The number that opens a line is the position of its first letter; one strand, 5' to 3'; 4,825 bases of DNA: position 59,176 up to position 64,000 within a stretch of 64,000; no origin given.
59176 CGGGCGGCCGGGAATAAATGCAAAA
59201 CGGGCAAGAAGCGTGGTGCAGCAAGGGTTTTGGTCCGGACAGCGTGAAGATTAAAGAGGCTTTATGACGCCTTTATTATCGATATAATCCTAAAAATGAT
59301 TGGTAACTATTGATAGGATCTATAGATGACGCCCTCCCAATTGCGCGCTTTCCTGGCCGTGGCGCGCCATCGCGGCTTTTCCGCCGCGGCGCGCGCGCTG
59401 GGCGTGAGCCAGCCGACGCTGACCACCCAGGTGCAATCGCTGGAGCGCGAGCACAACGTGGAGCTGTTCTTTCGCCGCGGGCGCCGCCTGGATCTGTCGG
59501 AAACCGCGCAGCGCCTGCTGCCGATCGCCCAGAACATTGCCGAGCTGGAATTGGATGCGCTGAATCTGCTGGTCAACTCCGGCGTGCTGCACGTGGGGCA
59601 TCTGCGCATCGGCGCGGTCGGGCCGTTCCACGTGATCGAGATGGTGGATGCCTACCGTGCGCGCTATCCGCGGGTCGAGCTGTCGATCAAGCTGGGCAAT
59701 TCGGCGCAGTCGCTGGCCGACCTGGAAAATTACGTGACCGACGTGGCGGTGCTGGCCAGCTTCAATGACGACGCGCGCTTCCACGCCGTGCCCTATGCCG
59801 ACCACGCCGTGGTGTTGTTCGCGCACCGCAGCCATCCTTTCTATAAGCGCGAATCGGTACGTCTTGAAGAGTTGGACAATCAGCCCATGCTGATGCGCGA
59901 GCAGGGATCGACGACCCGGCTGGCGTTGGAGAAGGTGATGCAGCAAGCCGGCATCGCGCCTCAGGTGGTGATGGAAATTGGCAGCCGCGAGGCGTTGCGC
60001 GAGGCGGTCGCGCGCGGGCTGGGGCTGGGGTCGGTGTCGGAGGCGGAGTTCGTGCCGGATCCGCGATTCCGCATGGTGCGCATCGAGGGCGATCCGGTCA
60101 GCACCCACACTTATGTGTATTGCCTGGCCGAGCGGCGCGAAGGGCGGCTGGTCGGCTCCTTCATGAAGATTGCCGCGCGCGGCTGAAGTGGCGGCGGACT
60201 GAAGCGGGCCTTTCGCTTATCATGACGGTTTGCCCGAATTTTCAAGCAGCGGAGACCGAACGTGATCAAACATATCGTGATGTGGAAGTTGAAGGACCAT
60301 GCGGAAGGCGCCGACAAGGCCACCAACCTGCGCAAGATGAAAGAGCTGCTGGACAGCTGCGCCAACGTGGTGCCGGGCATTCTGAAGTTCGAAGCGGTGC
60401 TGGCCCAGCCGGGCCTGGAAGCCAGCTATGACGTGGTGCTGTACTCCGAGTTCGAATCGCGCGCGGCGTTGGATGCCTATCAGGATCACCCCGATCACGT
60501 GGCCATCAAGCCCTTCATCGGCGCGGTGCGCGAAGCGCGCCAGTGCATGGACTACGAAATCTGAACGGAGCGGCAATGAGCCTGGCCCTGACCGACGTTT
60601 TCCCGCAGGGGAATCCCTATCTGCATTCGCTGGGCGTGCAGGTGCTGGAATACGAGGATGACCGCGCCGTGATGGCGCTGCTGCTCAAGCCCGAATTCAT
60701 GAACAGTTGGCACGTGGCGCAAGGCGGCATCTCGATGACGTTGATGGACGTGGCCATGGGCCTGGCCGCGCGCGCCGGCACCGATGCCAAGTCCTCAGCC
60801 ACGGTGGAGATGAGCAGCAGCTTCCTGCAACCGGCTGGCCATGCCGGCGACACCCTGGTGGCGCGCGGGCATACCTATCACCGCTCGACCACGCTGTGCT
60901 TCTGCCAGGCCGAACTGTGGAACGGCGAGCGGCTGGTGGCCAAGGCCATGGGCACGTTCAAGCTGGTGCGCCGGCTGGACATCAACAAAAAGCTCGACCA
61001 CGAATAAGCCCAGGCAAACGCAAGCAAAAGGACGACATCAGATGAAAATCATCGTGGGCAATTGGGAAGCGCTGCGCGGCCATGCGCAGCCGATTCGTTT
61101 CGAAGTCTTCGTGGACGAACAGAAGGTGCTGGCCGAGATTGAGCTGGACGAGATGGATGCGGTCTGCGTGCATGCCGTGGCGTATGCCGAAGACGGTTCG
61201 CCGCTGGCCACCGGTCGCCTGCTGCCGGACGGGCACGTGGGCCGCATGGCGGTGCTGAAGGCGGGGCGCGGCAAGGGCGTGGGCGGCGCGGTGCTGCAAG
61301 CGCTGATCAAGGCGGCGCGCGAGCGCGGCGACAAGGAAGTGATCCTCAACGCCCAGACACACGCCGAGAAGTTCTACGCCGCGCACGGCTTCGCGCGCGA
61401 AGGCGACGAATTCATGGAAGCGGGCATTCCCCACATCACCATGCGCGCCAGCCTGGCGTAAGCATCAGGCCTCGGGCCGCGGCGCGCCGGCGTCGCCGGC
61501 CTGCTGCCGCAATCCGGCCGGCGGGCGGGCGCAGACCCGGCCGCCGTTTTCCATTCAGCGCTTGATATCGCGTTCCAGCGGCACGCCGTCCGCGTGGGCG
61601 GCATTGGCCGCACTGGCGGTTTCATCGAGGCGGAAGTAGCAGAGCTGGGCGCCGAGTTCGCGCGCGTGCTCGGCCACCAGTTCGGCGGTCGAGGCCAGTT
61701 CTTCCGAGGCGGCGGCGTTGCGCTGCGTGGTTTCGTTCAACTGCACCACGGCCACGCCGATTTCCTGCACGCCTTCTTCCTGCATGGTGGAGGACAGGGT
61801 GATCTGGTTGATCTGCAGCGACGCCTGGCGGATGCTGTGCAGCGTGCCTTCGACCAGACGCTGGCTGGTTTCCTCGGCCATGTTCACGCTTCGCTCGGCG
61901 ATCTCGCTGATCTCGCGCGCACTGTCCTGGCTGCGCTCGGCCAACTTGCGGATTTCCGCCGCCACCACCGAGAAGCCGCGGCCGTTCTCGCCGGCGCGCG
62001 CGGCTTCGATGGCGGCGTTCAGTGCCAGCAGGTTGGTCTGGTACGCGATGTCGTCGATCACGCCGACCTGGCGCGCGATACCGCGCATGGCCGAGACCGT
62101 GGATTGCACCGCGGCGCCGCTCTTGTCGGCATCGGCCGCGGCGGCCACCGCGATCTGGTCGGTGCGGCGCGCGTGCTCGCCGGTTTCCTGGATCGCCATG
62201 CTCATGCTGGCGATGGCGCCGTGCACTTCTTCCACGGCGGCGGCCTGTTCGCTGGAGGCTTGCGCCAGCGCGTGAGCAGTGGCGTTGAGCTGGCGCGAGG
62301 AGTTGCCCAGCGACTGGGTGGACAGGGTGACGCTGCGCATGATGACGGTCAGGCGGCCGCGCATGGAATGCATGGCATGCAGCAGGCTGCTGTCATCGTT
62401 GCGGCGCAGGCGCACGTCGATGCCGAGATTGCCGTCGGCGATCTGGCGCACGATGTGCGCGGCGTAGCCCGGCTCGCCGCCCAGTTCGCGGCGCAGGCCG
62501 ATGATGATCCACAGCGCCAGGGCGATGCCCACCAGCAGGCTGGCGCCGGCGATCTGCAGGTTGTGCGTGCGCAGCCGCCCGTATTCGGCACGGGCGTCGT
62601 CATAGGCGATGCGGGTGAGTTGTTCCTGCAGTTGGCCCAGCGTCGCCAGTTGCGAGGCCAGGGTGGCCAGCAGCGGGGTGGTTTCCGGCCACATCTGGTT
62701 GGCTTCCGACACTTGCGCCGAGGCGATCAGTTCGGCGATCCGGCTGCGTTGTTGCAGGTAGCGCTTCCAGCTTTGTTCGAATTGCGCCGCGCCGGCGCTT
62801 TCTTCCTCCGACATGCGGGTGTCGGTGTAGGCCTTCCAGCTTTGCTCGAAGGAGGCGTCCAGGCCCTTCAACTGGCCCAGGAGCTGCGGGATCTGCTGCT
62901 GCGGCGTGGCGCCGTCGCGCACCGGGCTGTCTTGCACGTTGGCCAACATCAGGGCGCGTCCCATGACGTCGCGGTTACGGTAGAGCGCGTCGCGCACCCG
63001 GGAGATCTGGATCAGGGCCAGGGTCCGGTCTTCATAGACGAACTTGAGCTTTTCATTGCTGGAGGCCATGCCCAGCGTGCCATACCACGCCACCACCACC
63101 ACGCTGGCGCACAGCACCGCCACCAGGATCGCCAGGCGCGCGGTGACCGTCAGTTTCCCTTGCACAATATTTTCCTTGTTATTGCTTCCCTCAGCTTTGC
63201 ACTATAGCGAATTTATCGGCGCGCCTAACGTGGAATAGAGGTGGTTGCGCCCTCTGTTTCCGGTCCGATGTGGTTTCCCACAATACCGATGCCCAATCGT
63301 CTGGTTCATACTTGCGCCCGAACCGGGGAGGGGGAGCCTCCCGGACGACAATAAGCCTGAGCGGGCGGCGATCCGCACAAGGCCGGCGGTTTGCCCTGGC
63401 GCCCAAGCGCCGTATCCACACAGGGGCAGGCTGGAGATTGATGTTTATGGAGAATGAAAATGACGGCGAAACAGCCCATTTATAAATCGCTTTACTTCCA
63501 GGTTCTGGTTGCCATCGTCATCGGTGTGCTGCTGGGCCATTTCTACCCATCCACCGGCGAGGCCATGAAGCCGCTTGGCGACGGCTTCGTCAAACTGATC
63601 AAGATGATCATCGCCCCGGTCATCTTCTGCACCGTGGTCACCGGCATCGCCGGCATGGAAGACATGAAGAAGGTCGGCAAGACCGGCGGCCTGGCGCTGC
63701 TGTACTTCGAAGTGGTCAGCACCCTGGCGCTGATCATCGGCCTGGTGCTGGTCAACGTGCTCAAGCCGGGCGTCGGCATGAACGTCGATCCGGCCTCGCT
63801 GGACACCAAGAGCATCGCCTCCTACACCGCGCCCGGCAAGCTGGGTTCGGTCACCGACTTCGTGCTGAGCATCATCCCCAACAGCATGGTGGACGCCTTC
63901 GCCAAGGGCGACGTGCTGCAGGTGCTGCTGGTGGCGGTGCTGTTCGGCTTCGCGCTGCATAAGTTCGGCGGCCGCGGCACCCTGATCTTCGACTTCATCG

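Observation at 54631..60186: phnDCE, iron ADH and phnX without phnW: candidate 2-hydroxyethylphosphonate catabolic operon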

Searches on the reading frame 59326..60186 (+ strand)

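Call 4: search_protein_families(library=ncbifam, proteins=[window:59326-60186:+], max_evalue=0.00001)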
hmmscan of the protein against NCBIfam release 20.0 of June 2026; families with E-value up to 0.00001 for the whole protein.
window:59326-60186:+ (286 aa): 46 families (the best 25 are shown)
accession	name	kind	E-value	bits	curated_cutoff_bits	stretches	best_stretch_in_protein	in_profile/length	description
TIGR03339.1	phn_lysR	subfamily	9.1e-95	317.1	341.1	1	5-283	1-279/279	aminoethylphosphonate catabolism associated LysR family transcriptional regulator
NF040786.1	LysR_Sec_metab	equivalog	2.2e-43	148.4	250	1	3-282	3-293/298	selenium metabolism-associated LysR family transcriptional regulator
NF045990.1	TransRegCbbRRhodb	equivalog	3.2e-34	118.4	450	1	3-264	8-277/304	LysR family regulator CbbR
NF040889.1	trans_reg_YeiE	equivalog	2.7e-31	108.9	480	1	4-239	6-239/288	DNA-binding transcriptional regulator YeiE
NF008416.0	PRK11242.1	equivalog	1.7e-30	106.4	277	1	5-231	5-235/300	transcriptional regulator CynR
NF047520.1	trans_act_CidR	equivalog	1.9e-30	106.1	415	1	4-239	4-242/292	cidABC operon transcriptional activator CidR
NF008095.0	PRK10837.1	subfamily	5.2e-29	101.4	281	1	4-238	6-238/290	LysR family transcriptional regulator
NF008722.0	PRK11716.1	equivalog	5.3e-27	94.6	246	1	3-239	3-243/293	HTH-type transcriptional activator IlvY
NF008361.0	PRK11151.1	equivalog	5.7e-27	94.8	329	1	6-237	6-240/305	DNA-binding transcriptional regulator OxyR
NF053705.1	TransRegGltCGpos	equivalog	1.2e-25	90.3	350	1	4-251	4-255/300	glutamate biosynthesis transcriptional regulator GltC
NF009327.0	PRK12684.1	subfamily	3.4e-25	88.9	402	1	5-245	5-251/313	CysB family HTH-type transcriptional regulator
NF045775.1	acetoin_reg_AlsR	exception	4.6e-25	88.7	430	1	5-239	5-244/290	acetoin biosynthesis transcriptional regulator AlsR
NF047711.1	PutUtilRegPtrR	equivalog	6.9e-25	87.7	400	1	3-240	3-237/283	putrescine utilization regulator PtrR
NF007439.0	PRK09986.1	equivalog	6.4e-23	81.6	290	1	6-239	12-251/296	LysR family transcriptional regulator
NF009324.0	PRK12679.1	equivalog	2.9e-22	79.2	491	1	17-254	18-260/316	HTH-type transcriptional regulator Cbl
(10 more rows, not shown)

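Call 5: search_protein_families(library=pfam, proteins=[window:59326-60186:+], max_evalue=0.00001)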
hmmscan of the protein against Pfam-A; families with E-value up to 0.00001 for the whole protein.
window:59326-60186:+ (286 aa): 3 families
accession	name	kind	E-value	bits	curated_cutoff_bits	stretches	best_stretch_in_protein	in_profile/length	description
PF03466.25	LysR_substrate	-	4.8e-39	134.4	28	1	90-283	5-204/209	LysR substrate binding domain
PF00126.33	HTH_1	-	9e-19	67.6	26.6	1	4-61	2-59/60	Bacterial regulatory helix-turn-helix protein, lysR family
PF12727.12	PBP_like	-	8.8e-06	25.4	27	0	108-230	2-142/193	PBP superfamily domain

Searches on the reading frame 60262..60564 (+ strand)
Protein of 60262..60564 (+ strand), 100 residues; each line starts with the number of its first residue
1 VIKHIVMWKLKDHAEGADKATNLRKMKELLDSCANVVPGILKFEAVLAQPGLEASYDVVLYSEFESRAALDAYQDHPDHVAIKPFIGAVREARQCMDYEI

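Call 20: search_protein_families(library=pfam, proteins=[window:60262-60564:+], max_evalue=1e-8)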
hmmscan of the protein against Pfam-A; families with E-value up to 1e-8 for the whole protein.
window:60262-60564:+ (100 aa): 1 family
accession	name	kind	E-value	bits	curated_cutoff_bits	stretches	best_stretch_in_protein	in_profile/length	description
PF07876.18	Dabb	-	1.1e-23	84.2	25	1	2-99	1-95/96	Stress responsive A/B Barrel Domain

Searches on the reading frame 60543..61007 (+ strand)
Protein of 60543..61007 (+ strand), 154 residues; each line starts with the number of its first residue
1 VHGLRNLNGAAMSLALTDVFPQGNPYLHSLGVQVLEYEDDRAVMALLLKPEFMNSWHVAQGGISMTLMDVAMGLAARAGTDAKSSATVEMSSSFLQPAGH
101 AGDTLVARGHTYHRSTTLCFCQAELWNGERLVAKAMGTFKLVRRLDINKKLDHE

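Call 20: search_protein_families(library=pfam, proteins=[window:60543-61007:+], max_evalue=1e-8)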
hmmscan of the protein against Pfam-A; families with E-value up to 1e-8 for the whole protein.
window:60543-61007:+ (154 aa): 1 family
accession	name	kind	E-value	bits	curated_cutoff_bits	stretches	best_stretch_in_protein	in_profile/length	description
PF03061.28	4HBT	-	1.8e-11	44.6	20.6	1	61-132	6-77/79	Thioesterase superfamily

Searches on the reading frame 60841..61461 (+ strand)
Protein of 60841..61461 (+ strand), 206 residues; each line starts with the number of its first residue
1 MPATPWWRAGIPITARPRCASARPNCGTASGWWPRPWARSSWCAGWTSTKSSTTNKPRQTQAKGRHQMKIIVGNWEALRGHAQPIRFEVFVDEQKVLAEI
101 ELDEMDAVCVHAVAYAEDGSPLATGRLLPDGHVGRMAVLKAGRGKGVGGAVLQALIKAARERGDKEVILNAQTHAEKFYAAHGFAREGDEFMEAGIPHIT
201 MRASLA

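Call 4: search_protein_families(library=ncbifam, proteins=[window:60841-61461:+], max_evalue=0.00001)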
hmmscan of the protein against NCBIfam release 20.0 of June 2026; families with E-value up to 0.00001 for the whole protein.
window:60841-61461:+ (206 aa): 4 families
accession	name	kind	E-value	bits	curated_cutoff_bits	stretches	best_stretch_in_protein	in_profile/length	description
NF007644.0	PRK10314.1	equivalog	3.6e-10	39.9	171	1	85-202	23-147/153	GNAT family N-acetyltransferase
TIGR04045.1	MSMEG_0567_GNAT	equivalog_domain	1.5e-06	27.8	68.45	1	67-205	3-147/153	MSMEG_0567/Sll0786 family nitrogen starvation N-acetyltransferase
TIGR01575.1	rimI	equivalog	7e-06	26.2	86.4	0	129-187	54-115/132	ribosomal protein S18-alanine N-acetyltransferase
NF040501.1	resist_ArsN2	equivalog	7.2e-06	25.7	125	1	136-186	54-103/133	arsenic resistance N-acetyltransferase ArsN2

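Call 5: search_protein_families(library=pfam, proteins=[window:60841-61461:+], max_evalue=0.00001)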
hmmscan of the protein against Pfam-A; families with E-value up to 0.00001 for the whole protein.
window:60841-61461:+ (206 aa): 3 families
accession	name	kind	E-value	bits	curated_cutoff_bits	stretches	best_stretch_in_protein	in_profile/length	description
PF13673.13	Acetyltransf_10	-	1.7e-17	64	23.6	1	108-204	29-127/128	Acetyltransferase (GNAT) domain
PF00583.31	Acetyltransf_1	-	2.7e-11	44.2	20.7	1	106-184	31-116/116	Acetyltransferase (GNAT) family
PF13508.13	Acetyltransf_7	-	2.8e-10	40.8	27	1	113-185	7-83/84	Acetyltransferase (GNAT) domain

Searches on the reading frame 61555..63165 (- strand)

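Call 20: search_protein_families(library=pfam, proteins=[window:61555-63165:-], max_evalue=1e-8)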
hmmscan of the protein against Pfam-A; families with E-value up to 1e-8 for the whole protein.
window:61555-63165:- (536 aa): 3 families
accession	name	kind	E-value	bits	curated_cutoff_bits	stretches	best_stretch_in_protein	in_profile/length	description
PF00015.26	MCPsignal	-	3.6e-33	115.3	34.6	1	338-491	3-169/172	Methyl-accepting chemotaxis protein (MCP) signalling domain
PF12729.13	4HB_MCP_1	-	2.1e-24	86.5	27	1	4-195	1-181/181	Four helix bundle sensory module for signal transduction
PF02203.21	TarH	-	1.3e-18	68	25.2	1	1-164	1-156/177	Tar ligand binding domain homologue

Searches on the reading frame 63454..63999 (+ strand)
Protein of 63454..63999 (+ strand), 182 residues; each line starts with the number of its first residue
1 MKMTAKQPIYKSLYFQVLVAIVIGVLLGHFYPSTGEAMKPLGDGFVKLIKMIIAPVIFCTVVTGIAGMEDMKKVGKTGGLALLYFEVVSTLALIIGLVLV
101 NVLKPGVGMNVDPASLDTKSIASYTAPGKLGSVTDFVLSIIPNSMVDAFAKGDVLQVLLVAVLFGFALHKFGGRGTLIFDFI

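Call 20: search_protein_families(library=pfam, proteins=[window:63454-63999:+], max_evalue=1e-8)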
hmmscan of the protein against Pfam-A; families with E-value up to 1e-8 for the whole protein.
window:63454-63999:+ (182 aa): 1 family
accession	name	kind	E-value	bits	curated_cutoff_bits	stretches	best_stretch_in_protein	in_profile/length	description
PF00375.23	SDF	-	1.9e-44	152.7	27.9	1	13-182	1-163/387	Sodium:dicarboxylate symporter family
